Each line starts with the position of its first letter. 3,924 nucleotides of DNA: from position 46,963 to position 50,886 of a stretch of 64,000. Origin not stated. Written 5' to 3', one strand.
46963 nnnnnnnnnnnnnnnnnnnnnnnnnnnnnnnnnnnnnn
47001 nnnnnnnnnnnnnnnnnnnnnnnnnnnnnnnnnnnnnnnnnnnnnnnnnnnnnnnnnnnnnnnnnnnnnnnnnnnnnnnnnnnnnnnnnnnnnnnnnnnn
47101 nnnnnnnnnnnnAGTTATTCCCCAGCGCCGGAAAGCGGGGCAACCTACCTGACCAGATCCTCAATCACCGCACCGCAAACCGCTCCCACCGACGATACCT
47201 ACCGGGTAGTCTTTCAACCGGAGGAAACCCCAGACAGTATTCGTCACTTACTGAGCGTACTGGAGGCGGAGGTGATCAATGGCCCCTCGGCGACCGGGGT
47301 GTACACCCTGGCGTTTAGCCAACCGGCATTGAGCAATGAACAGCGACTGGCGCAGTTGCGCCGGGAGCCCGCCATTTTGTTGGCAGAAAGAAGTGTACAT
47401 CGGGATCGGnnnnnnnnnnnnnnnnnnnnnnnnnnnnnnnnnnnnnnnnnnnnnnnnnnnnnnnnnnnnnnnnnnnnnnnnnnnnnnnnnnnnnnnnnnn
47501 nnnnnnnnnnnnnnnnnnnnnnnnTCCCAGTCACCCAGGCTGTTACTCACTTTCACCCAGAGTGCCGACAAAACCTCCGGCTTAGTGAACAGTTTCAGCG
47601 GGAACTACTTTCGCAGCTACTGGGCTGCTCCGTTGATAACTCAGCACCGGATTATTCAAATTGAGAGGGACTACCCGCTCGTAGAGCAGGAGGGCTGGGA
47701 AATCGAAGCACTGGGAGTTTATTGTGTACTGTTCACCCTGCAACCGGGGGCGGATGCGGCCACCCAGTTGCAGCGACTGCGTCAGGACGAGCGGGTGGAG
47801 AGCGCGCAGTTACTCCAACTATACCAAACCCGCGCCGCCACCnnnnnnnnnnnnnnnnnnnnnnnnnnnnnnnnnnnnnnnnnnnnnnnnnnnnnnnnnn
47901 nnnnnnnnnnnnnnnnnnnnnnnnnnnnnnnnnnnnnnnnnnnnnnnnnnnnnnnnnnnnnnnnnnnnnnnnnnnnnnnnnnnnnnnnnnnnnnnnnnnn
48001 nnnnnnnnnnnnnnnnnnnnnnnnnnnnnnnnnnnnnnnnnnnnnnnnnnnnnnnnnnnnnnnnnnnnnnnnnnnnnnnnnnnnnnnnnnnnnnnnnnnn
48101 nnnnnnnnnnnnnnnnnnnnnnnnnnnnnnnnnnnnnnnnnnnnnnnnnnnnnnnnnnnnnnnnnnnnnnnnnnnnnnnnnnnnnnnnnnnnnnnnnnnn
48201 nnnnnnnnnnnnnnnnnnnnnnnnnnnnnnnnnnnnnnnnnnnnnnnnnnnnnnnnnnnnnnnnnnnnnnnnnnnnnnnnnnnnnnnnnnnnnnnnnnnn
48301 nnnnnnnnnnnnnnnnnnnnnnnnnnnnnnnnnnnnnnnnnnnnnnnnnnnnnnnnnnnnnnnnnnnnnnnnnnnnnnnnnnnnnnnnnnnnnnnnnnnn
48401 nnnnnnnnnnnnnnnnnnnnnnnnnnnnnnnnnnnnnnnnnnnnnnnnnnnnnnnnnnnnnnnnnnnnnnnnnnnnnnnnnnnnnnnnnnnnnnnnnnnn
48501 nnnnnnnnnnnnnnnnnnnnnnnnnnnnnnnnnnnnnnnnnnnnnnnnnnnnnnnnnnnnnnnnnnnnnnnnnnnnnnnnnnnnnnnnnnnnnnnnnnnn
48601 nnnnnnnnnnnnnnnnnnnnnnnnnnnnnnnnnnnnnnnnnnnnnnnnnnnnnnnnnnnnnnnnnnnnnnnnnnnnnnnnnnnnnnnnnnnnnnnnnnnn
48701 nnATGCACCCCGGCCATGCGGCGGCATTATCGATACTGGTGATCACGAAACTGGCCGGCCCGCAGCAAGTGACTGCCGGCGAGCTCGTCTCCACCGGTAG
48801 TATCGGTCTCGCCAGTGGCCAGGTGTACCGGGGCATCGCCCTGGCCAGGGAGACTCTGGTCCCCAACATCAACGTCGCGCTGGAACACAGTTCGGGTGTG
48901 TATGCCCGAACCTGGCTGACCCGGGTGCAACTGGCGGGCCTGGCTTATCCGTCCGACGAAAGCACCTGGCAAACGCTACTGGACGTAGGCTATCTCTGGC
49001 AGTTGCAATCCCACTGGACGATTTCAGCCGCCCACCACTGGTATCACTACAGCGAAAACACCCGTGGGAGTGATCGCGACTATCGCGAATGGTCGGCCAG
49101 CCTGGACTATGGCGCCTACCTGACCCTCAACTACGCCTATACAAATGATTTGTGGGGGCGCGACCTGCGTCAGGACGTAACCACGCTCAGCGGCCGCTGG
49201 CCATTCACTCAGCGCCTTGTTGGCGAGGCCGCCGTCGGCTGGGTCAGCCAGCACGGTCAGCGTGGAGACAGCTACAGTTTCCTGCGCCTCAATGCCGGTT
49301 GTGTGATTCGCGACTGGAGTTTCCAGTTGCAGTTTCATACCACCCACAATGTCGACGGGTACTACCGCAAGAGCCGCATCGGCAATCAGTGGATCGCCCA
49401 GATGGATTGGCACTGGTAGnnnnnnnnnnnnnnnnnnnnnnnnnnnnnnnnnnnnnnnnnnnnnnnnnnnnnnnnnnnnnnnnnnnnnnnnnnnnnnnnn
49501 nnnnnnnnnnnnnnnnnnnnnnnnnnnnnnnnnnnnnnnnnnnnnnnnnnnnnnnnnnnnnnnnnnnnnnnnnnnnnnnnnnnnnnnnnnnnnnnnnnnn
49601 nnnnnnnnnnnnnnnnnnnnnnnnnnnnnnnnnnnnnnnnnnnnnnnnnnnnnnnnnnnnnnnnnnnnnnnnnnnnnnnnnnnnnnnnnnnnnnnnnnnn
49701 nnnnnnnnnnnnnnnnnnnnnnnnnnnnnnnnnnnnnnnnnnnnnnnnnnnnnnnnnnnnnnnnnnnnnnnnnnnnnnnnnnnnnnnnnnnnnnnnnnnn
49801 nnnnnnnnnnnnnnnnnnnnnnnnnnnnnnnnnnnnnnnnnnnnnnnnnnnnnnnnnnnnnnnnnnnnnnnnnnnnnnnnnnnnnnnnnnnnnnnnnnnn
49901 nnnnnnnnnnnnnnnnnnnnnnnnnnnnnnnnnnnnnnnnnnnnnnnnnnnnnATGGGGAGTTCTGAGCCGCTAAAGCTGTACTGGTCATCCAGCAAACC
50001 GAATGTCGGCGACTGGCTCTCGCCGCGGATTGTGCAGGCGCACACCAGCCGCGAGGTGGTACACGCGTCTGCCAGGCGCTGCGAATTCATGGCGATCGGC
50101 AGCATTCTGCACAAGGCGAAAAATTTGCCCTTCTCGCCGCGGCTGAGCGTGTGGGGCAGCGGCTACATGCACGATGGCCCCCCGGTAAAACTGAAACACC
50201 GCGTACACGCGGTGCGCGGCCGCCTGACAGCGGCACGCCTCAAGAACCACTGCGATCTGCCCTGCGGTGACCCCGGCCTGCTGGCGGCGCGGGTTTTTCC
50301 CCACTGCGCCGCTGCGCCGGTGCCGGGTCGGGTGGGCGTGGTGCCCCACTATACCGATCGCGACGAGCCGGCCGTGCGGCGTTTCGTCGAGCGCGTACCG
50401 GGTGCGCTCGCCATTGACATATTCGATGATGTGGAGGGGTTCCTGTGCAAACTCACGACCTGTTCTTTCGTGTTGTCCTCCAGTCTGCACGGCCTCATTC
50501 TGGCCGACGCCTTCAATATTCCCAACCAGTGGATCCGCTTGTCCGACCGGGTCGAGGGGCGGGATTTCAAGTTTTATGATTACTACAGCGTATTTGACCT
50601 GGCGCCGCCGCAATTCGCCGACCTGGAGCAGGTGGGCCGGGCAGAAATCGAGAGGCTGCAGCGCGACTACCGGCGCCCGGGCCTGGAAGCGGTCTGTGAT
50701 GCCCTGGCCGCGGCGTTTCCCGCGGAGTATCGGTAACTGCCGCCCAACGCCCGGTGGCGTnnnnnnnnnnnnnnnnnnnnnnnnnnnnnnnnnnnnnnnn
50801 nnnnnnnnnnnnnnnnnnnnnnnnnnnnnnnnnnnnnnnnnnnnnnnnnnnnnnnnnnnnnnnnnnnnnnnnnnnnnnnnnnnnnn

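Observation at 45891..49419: Operon of an ECF sigma factor, an anti-sigma factor, an S8 subtilase and a Gcw_chp-like barrel, divergent from the CHRD/heme-barrel operon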

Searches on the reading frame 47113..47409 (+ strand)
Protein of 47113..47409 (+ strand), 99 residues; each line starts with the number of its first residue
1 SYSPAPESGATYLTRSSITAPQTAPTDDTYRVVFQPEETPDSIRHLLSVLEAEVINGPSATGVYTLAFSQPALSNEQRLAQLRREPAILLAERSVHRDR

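Call 42: predict_structure(alignment_id=A2)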
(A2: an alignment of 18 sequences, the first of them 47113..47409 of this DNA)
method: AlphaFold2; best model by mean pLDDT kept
length: 99 residues; sequences in the alignment: 18
mean_pLDDT: 74.8   pTM: 0.57
mean pLDDT of the five models: 74.8, 73.9, 72.5, 71.5, 71.5
residues with pLDDT >= 90: 27; 70-90: 40; 50-70: 6; < 50: 26
segments of 3 or more residues with pLDDT < 50: 1-24
pLDDT, mean of each block of 10 residues (from residue 1): 44 45 61 91 89 86 86 83 92 70
secondary structure, 60 per line:
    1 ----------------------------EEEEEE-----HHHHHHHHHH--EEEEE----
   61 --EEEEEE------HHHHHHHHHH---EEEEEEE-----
elements in order: E29-34 H40-49 E52-56 E63-68 H75-84 E88-94

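Call 46: fold_search(model_id=the predicted structure, library=pdb)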
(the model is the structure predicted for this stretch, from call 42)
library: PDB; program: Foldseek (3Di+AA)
matches with E <= 10: 1109; with E <= 0.001: 0
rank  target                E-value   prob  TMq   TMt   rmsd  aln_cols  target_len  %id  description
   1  2yy3_A                2.1e-03  1.00  0.45  0.48   4.8        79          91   16  Crystal Structure of translation elongation factor EF-1 beta from Pyrococcus horikoshii (released 2007-10-30)
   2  3whi_B                1.0e-02  1.00  0.51  0.16   2.3        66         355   14  Crystal structure of unautoprocessed form of IS1-inserted Pro-subtilisin E (released 2013-12-25)
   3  7csl_C                1.1e-02  1.00  0.47  0.52   4.4        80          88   16  Crystal structure of the archaeal EF1A-EF1B complex (released 2021-06-23)
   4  1scj_B                1.4e-02  1.00  0.47  0.62   3.1        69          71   14  CRYSTAL STRUCTURE OF SUBTILISIN-PROPEPTIDE COMPLEX (released 1998-12-09)
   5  3cnq_P                1.9e-02  1.00  0.50  0.66   2.6        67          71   13  Prosubtilisin Substrate Complex of Subtilisin SUBT_BACAM (released 2008-05-06)
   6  7p7q_g                2.3e-02  0.98  0.41  0.42   6.1        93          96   14  E. faecalis 70S ribosome bound by PoxtA-EQ2, high-resolution combined volume (released 2022-02-23)
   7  2bz2_MODEL_1_A        2.6e-02  0.99  0.47  0.56   3.9        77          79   16  Solution structure of NELF E RRM (released 2006-08-16)
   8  1spb_P                2.8e-02  1.00  0.50  0.66   2.6        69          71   14  SUBTILISIN BPN' PROSEGMENT (77 RESIDUES) COMPLEXED WITH A MUTANT SUBTILISIN BPN' (266 RESIDUES). CRYSTAL PH 4.6. CRYST (released 1995-10-15)
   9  3whi_A                2.8e-02  1.00  0.50  0.16   2.6        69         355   12  Crystal structure of unautoprocessed form of IS1-inserted Pro-subtilisin E (released 2013-12-25)
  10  2lqj_MODEL_1_A        2.8e-02  0.94  0.37  0.39   4.9        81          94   17  Solution structure of the C-terminal domain of the MgtC protein from Mycobacterium tuberculosis (released 2012-03-21)
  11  9i5v_b                2.8e-02  0.84  0.33  0.32   6.6        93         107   18  70S P. gingivalis ribosome erm-delta-porN strain (released 2025-08-20)
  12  1y7p_A                3.0e-02  0.96  0.40  0.22   4.7        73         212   14  1.9 A Crystal Structure of a Protein of Unknown Function AF1403 from Archaeoglobus fulgidus, Probable Metabolic Regula (released 2005-02-01)
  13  9fie_B                3.8e-02  1.00  0.60  0.71   2.9        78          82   13  X-ray structure of furin (PCSK3) in complex with the PC1/3 (PCSK1) prodomain mutant R77A,R80A,R81A (released 2025-09-10)
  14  9i5x_b                4.4e-02  0.92  0.39  0.39   6.3        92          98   16  Porphyromonas gingivalis 70S ribosome (W83 Strain) (released 2025-08-20)
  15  9hqv_Bc               4.6e-02  0.98  0.43  0.38   6.1        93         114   14  Cryo-EM structure of the small subunit of the mitochondrial ribosome from Toxoplasma gondii (released 2025-06-11)
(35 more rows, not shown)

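Call 48: search_protein_representatives(alignment_id=A4)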
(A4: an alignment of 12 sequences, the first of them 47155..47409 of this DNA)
Query: 12 sequences, 91 profile positions. Proteins with E-value up to 0.001 (for the whole library): 2479; up to 1e-10: 111; up to 1e-30: 0. The best 150 are listed.
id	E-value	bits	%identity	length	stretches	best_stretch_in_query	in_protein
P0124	2.0e-25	104.8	-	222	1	2-88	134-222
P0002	1.0e-23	99.3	-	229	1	2-91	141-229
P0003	8.9e-20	86.7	-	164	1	5-91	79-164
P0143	1.3e-18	82.9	-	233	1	2-88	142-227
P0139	2.4e-18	82.1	-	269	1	2-88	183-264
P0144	1.2e-17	79.9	-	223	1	2-88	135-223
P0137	1.3e-17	79.7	-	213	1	4-89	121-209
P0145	7.8e-17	77.2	-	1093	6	22-85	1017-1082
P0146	1.4e-16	76.5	-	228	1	4-87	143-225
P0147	2.7e-16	75.5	-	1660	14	38-70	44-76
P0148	2.5e-15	72.4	-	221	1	5-87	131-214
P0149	7.8e-15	70.8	-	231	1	5-88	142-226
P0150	2.6e-14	69.2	-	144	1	3-86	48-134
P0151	4.8e-14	68.3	-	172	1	6-87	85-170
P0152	5.8e-14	68.0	-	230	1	5-88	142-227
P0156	1.0e-13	67.2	-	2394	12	44-67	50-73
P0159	1.3e-13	67.0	-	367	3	20-86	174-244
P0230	4.6e-11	58.7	-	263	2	3-81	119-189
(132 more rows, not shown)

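Call 67: search_protein_families(library=pfam, alignment_id=A4, max_evalue=10)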
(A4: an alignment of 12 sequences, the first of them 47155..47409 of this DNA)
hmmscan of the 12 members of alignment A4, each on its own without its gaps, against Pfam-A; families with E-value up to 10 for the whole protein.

A. member 1, window:47155-47409:+ (85 aa): 0 families

B. families by the number of members that match (of 12 scanned): 7 families
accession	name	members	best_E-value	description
PF22148.1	Fervidolysin_NPro-like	3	0.0046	Fervidolysin N-terminal prodomain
PF25583.1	WCX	1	0.014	WCX domain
PF23054.1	UBA_N4BP1_C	1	0.039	N4BP1, C-terminal UBA domain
PF09703.15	Cas_Csa4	1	0.065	CRISPR-associated protein (Cas_Csa4)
PF20172.3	DUF6538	1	0.082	Domain of unknown function (DUF6538)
PF13291.12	ACT_4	1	0.2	ACT domain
PF23716.1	DUF7158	1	0.36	Family of unknown function (DUF7158)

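Call 68: search_solved_structures(query=A4, max_evalue=10)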
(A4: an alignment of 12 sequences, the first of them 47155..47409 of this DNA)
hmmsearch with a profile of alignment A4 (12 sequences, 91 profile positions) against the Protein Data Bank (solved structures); distinct sequences matched with E-value up to 10: 8.
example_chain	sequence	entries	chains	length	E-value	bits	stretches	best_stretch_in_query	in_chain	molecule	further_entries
6wi4_A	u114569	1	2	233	0.33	14.3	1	24-56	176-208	Caspase-3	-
7cdw_A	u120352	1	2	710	0.56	13.6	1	6-74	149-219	Elongation factor G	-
7lf8_A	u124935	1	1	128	0.87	13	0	57-80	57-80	Apolipoprotein L2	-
8bor_A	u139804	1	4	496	1.2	12.5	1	16-48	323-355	Bacteriophytochrome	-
5nm3_A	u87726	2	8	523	1.3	12.4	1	16-48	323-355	Bacteriophytochrome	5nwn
4o01_A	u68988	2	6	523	1.3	12.4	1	16-48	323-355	Bacteriophytochrome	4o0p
4q0j_A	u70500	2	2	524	1.3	12.4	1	16-48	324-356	Bacteriophytochrome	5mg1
5c5k_A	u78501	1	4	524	1.3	12.3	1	16-48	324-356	Bacteriophytochrome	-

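Call 87: search_protein_families(library=pfam, max_evalue=0.01, proteins=[P0145, P0147, P0156, P0159, P0230])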
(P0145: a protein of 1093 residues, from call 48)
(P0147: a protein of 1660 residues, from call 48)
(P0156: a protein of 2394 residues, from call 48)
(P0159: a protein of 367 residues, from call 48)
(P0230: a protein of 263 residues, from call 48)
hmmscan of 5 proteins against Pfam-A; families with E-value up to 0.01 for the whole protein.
P0145 (1093 aa): 1 family
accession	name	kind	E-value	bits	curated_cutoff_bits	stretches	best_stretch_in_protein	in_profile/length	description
PF22148.1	Fervidolysin_NPro-like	-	4.5e-11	43.4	21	0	222-289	17-76/81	Fervidolysin N-terminal prodomain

P0147 (1660 aa): 26 families (the best 25 are shown)
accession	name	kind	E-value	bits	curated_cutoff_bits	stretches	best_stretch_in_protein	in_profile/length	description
PF05345.18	He_PIG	-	1.5e-131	429.7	24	14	112-170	31-95/96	Putative Ig domain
PF00801.26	PKD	-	2e-63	210.8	23.5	14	10-80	12-78/80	PKD domain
PF03797.25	Autotransporter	-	2.2e-53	182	26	1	1386-1638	2-255/255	Autotransporter beta-domain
PF18911.6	PKD_4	-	3.7e-48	161.9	27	12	86-168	3-83/85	PKD domain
PF07495.19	Y_Y_Y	-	1.7e-46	156.4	26.6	0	49-77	28-56/65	Y_Y_Y domain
PF18981.6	InlK_D3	-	2.8e-41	139.9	25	0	56-79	47-70/75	Internalin K domain (D3/D4)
PF06832.18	BiPBP_C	-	1.7e-34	118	26.8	0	110-163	36-87/90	Penicillin-Binding Protein C-terminus Family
PF20164.4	GspA_SrpA_N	-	1.2e-30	106.8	27.4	0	139-172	80-113/117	GspA/SrpA SigLec-like domain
PF18887.5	MBG_3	-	1.1e-27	96.4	25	0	1175-1216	32-70/72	MBG domain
PF13860.13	FlgD_ig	-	1.1e-26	93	27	0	47-70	55-78/79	FlgD Ig-like domain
PF13529.12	Peptidase_C39_2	-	6.1e-25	88.9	24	0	46-120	60-134/143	Peptidase_C39 like family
PF19077.6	Big_13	-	1.5e-24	86.8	27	0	54-82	70-99/102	Bacterial Ig-like domain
PF16403.11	Bact_surface_Ig-like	-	7.5e-24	84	27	0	56-78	44-66/71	Bacterial surface protein, Ig-like domain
PF13573.12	SprB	-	1.3e-21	76.4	28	0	24-39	19-34/37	SprB repeat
PF07550.17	Shr-like_HID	-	4.8e-20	72.3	22.3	0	56-80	58-79/82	Heme-binding protein Shr-like, Hb-interacting domain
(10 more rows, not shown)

P0156 (2394 aa): 13 families
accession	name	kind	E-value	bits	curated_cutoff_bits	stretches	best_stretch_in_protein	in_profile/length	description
PF19078.6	Big_12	-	0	1022.6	27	24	1449-1537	1-95/102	Bacterial Ig-like domain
PF13750.12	Big_3_3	-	4.3e-25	88.6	27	0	1884-1942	8-63/157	Bacterial Ig-like domain (group 3)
PF16586.11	DUF5060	-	7.8e-19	68.1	27.2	0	2150-2179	37-66/70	Domain of unknown function (DUF5060)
PF20942.3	DUF4785_2nd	-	2.1e-17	63.4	30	0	1389-1439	30-81/105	Domain of unknown function (DUF4785) central domain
PF00630.25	Filamin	-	1.1e-11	45.9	26.9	0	48-65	63-80/93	Filamin/ABP280 repeat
PF13584.12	BatD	-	4.2e-11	43.8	24.1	0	1495-1526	48-78/92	BatD DUF11 like domain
PF10405.15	BHD_3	-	1.4e-09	38.6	27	0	1276-1296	30-50/74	Rad4 beta-hairpin domain 3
PF20999.2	DUF4438_C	-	5.6e-09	36.4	27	0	348-383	7-42/124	Domain of unknown function (DUF4438), C-terminal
PF18962.6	Por_Secre_tail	-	1.5e-07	32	27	1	2316-2384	2-67/75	Secretion system C-terminal sorting domain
PF02906.19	Fe_hyd_lg_C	-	8.4e-06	26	22.1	0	594-633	144-183/245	Iron only hydrogenase large subunit, C-terminal domain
PF02408.26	CUB_2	-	8.3e-05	22.8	23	0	2164-2212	34-82/120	CUB-like domain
PF12969.12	DUF3857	-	0.00015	22.3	24.6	0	1319-1368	120-168/170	Domain of Unknown Function with PDB structure (DUF3857)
PF13860.13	FlgD_ig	-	0.00021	21.6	27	1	2327-2382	13-76/79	FlgD Ig-like domain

P0159 (367 aa): 2 families
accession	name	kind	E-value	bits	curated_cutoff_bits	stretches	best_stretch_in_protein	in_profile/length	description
PF17265.7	DUF5331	-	0.00085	19.4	27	0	65-84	77-96/113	Family of unknown function (DUF5331)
PF08817.16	YukD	-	0.0046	18.1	27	0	161-188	39-66/76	WXG100 protein secretion system (Wss), protein YukD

P0230 (263 aa): 1 family
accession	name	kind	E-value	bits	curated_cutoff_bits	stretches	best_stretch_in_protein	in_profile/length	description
PF22148.1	Fervidolysin_NPro-like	-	8.8e-12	45.7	21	2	198-259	17-79/81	Fervidolysin N-terminal prodomain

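Call 95: find_encoding_contigs(protein=P0230, flank=4000, max_places=1)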
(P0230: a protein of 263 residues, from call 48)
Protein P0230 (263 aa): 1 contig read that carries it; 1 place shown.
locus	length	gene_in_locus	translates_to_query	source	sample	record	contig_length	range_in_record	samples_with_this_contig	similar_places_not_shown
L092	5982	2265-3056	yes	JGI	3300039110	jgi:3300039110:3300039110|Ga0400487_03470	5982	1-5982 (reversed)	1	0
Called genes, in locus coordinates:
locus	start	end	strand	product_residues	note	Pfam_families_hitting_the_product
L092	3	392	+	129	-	?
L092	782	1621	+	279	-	-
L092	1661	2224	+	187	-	PF07638:Sigma70_ECF, PF04542:Sigma70_r2, PF08281:Sigma70_r4_2, PF04545:Sigma70_r4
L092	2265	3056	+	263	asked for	PF22148:Fervidolysin_NPro-like (faint)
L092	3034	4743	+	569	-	PF00082:Peptidase_S8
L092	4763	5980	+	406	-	?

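Call 99: search_protein_families(library=pfam, max_evalue=0.01, proteins=[L092:782-1621:+, L092:4763-5980:+])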
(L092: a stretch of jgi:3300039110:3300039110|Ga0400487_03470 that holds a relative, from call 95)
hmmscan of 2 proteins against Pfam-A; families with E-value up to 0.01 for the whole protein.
L092:782-1621:+ (279 aa): 0 families

L092:4763-5980:+ (406 aa): 0 families

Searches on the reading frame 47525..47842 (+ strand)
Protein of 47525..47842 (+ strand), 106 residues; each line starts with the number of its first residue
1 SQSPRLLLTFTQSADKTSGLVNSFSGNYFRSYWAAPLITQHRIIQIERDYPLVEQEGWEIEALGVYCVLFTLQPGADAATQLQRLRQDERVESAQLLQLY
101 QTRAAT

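Call 70: search_protein_families(library=pfam, max_evalue=10, proteins=[window:47525-47842:+])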
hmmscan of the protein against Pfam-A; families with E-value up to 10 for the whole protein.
seq(106 aa): 1 family
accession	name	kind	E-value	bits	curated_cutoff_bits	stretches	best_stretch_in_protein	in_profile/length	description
PF14218.11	COP23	-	0.11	12.7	27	1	67-101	86-125/138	Circadian oscillating protein COP23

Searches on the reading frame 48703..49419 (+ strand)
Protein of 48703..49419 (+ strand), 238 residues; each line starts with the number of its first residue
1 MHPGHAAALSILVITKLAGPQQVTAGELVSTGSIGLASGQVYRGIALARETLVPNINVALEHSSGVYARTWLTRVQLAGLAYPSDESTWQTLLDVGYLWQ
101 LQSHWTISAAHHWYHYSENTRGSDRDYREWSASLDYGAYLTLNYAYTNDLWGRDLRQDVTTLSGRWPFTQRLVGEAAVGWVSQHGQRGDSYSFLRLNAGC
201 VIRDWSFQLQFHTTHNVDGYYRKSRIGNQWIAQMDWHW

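Call 3: search_protein_families(library=pfam, proteins=[window:48703-49419:+], max_evalue=0.1)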
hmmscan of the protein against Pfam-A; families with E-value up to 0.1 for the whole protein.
window:48703-49419:+ (238 aa): 1 family
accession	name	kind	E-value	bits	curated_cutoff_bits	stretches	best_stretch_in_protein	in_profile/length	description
PF09694.16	Gcw_chp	-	1.2e-05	25.9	24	1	29-180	9-165/230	Bacterial protein of unknown function (Gcw_chp)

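Call 4: search_protein_families(library=ncbifam, proteins=[window:48703-49419:+], max_evalue=0.1)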
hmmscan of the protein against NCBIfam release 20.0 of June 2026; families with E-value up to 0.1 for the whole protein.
window:48703-49419:+ (238 aa): 1 family
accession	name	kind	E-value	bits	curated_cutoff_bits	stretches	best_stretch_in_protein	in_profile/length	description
TIGR02001.1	gcw_chp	subfamily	1.2e-09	38.1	47.15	1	7-216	8-219/244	TorF family putative porin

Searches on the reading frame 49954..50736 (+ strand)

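Call 101: search_protein_families(library=pfam, max_evalue=0.001, proteins=[window:49954-50736:+])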
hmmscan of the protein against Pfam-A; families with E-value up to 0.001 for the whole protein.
window:49954-50736:+ (260 aa): 1 family
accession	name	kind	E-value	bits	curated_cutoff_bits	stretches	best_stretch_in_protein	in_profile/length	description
PF04230.19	PS_pyruv_trans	-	6.1e-05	23.5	25.3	1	150-191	232-273/280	Polysaccharide pyruvyl transferase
